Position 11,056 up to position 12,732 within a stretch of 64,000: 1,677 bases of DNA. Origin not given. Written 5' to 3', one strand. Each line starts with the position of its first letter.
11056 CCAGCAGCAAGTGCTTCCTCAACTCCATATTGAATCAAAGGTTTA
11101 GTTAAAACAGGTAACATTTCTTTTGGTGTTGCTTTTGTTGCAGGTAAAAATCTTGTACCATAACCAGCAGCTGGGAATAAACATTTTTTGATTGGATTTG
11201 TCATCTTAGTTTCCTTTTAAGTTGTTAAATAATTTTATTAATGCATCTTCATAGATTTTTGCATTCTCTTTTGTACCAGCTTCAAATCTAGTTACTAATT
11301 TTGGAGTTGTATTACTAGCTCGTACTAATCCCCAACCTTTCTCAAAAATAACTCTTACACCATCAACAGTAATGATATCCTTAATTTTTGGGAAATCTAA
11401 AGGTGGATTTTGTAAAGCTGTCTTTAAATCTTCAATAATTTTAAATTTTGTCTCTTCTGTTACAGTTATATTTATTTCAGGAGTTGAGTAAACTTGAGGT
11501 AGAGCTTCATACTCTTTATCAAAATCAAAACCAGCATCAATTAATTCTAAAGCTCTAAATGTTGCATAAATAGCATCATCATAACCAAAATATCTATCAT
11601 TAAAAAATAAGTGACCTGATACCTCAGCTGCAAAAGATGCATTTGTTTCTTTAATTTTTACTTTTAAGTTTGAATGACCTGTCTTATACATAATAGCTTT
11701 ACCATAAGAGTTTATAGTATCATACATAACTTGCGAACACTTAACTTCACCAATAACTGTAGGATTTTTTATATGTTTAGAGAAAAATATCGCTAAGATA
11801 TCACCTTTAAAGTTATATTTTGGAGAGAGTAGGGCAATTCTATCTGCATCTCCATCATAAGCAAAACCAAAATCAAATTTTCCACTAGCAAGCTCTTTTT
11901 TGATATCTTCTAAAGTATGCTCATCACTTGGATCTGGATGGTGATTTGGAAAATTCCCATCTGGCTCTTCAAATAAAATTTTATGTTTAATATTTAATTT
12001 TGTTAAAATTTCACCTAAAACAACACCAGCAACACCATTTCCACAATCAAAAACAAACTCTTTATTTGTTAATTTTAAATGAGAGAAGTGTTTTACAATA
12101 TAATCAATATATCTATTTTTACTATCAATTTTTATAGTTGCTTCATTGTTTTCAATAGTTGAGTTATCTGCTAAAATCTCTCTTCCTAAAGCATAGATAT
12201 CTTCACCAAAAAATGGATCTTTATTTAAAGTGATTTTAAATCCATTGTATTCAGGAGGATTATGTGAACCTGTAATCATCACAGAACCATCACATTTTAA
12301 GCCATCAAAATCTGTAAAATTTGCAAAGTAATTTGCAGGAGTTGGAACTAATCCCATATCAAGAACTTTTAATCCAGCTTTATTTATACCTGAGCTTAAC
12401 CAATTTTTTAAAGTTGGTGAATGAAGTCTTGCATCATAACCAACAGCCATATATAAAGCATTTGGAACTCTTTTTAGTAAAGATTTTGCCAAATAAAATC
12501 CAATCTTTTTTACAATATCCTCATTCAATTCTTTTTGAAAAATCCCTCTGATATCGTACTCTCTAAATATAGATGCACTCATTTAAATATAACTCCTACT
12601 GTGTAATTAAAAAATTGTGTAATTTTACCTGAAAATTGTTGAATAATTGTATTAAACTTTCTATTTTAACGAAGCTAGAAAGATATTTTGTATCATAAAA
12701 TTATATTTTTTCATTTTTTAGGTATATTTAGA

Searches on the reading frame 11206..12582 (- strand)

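Call 48: search_protein_families(library=ncbifam, proteins=[window:11206-12582:-], max_evalue=1e-10)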
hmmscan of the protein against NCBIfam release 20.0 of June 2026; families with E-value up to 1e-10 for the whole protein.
window:11206-12582:- (458 aa): 5 families
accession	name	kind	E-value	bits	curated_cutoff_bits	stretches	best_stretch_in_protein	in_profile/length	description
NF046027.1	PhglucPhmanMutPgmG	equivalog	8e-118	394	600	1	3-440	7-438/460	phosphoglucomutase/phosphomannomutase PgmG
TIGR03990.1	Arch_GlmM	equivalog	1e-81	275.1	439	1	5-447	3-439/444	phosphoglucosamine mutase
NF007088.0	PRK09542.1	equivalog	2.3e-56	191.7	618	1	3-447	9-448/456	phosphomannomutase/phosphoglucomutase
NF011943.0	PRK15414.1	subfamily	1.4e-42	146.3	801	1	4-337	5-343/456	phosphomannomutase CpsG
TIGR01455.1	glmM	equivalog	3.1e-36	125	447.55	1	11-391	6-394/442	phosphoglucosamine mutase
